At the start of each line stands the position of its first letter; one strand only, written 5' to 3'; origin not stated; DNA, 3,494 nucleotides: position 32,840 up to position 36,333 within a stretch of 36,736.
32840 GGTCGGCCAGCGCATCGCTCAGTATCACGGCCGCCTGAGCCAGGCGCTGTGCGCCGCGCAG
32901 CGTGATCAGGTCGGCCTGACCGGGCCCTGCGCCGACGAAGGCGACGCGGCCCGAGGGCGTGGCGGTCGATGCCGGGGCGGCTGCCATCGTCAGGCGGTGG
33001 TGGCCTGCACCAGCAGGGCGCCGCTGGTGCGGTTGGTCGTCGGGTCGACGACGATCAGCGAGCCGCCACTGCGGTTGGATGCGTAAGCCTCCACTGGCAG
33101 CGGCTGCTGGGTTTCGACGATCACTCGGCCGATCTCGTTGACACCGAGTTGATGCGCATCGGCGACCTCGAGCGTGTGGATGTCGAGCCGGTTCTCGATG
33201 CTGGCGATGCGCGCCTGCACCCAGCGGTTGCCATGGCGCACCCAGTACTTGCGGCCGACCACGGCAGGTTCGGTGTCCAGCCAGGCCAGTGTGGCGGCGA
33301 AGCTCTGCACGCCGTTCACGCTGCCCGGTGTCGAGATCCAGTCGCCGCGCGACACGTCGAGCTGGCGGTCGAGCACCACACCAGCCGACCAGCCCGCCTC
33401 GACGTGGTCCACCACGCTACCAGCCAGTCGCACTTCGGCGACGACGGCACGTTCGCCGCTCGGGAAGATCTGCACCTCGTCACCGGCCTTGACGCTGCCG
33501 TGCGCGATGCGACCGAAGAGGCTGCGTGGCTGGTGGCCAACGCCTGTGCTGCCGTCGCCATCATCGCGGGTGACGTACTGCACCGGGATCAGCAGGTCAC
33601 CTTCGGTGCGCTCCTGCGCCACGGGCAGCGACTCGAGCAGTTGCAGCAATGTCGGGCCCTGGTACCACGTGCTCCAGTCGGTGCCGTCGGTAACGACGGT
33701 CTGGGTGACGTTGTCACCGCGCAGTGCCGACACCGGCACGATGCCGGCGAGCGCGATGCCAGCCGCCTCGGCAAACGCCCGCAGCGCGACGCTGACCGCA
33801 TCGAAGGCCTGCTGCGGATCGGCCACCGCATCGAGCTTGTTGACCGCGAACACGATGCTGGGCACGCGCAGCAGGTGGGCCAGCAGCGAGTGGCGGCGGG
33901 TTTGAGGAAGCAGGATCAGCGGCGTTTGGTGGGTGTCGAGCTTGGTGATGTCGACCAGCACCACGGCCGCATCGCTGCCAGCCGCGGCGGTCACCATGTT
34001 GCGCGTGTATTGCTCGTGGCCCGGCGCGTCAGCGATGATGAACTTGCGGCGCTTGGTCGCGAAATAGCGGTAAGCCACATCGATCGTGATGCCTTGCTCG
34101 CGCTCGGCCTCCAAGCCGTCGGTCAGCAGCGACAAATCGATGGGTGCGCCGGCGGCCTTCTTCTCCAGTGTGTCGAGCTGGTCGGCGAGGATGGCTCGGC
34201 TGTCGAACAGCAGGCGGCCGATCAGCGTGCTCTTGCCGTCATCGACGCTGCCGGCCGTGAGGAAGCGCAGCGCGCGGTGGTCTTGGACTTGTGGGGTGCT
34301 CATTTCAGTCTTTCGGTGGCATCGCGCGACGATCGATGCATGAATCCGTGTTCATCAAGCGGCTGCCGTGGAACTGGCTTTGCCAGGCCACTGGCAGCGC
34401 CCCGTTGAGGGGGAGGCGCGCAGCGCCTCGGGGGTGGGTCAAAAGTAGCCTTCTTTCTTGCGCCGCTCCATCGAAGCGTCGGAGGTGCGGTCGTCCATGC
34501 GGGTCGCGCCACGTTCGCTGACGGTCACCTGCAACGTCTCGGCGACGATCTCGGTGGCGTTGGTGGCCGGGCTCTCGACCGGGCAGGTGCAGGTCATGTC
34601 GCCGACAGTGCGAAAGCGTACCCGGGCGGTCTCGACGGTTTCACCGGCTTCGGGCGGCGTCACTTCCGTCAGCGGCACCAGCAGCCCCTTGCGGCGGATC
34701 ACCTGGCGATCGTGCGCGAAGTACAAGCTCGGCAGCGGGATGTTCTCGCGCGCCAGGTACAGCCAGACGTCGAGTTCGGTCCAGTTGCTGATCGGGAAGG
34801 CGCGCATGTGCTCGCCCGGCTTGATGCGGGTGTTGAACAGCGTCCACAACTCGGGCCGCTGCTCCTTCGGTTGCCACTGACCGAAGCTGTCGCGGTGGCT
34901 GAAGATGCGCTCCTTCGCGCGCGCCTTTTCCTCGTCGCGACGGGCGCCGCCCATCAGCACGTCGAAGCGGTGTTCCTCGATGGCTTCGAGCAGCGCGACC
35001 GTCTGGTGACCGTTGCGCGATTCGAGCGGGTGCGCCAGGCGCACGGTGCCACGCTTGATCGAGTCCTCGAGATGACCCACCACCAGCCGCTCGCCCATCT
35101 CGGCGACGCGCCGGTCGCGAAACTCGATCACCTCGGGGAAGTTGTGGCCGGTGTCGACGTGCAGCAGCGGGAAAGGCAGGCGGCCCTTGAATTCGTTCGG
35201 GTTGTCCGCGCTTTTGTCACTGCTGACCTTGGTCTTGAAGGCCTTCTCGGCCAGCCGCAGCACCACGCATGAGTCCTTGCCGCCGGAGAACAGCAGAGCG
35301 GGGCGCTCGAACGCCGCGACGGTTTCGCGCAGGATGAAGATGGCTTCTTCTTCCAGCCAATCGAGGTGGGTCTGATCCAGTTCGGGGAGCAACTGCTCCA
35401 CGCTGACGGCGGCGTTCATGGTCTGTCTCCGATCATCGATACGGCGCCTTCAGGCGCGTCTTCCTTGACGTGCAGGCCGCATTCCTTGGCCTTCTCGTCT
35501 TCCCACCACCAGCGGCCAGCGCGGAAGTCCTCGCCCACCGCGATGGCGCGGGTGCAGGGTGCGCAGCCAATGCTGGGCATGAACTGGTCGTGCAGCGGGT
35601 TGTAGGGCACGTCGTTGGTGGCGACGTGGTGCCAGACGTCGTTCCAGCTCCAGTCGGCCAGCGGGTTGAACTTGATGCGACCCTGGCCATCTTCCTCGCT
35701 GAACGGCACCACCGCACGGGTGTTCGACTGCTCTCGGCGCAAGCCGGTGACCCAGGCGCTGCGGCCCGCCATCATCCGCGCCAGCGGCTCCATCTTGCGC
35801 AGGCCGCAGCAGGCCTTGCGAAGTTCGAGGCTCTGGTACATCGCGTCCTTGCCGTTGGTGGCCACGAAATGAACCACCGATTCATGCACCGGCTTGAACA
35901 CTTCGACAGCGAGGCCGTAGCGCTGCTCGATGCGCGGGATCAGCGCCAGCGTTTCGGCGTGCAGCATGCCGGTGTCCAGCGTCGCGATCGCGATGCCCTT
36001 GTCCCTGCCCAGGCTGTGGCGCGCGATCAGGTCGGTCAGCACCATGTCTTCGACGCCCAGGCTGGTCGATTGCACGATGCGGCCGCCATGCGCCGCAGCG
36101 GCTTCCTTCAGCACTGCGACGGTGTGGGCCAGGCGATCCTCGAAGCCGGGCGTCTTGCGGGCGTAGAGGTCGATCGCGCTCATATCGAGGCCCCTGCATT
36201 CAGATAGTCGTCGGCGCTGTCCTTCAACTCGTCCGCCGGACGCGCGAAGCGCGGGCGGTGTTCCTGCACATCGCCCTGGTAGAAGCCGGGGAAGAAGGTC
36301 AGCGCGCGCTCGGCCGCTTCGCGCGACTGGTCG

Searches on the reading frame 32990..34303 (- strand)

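Call 117: search_protein_families(library=pfam, proteins=[window:32990-34303:-], max_evalue=0.0001)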
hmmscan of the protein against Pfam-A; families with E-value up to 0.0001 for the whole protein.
window:32990-34303:- (437 aa): 3 families
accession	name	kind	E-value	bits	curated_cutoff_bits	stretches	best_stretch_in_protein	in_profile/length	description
PF00009.33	GTP_EFTU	-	4.9e-37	127.8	26.5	1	11-207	3-177/188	Elongation factor Tu GTP binding domain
PF22594.2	GTP-eEF1A_C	-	6.7e-19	68.6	27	1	334-429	1-97/101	GTP-eEF1A C-terminal domain-like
PF01926.29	MMR_HSR1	-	4.4e-05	24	21.9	0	65-125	25-92/113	50S ribosome-binding GTPase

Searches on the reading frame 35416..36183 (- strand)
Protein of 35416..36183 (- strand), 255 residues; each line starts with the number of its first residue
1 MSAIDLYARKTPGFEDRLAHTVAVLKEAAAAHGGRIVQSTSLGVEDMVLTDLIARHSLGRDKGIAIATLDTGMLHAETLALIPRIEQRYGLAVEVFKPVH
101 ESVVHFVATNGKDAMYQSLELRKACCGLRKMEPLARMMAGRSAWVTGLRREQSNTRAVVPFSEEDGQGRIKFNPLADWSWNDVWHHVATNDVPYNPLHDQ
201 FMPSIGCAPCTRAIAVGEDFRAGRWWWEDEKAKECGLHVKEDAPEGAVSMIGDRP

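Call 11: search_protein_families(library=pfam, proteins=[window:35416-36183:-], max_evalue=0.0001)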
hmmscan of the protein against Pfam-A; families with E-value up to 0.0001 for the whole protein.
window:35416-36183:- (255 aa): 1 family
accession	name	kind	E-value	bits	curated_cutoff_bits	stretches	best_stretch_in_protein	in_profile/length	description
PF01507.26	PAPS_reduct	-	2.9e-40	138.6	22.5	1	36-213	2-175/175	Phosphoadenosine phosphosulfate reductase domain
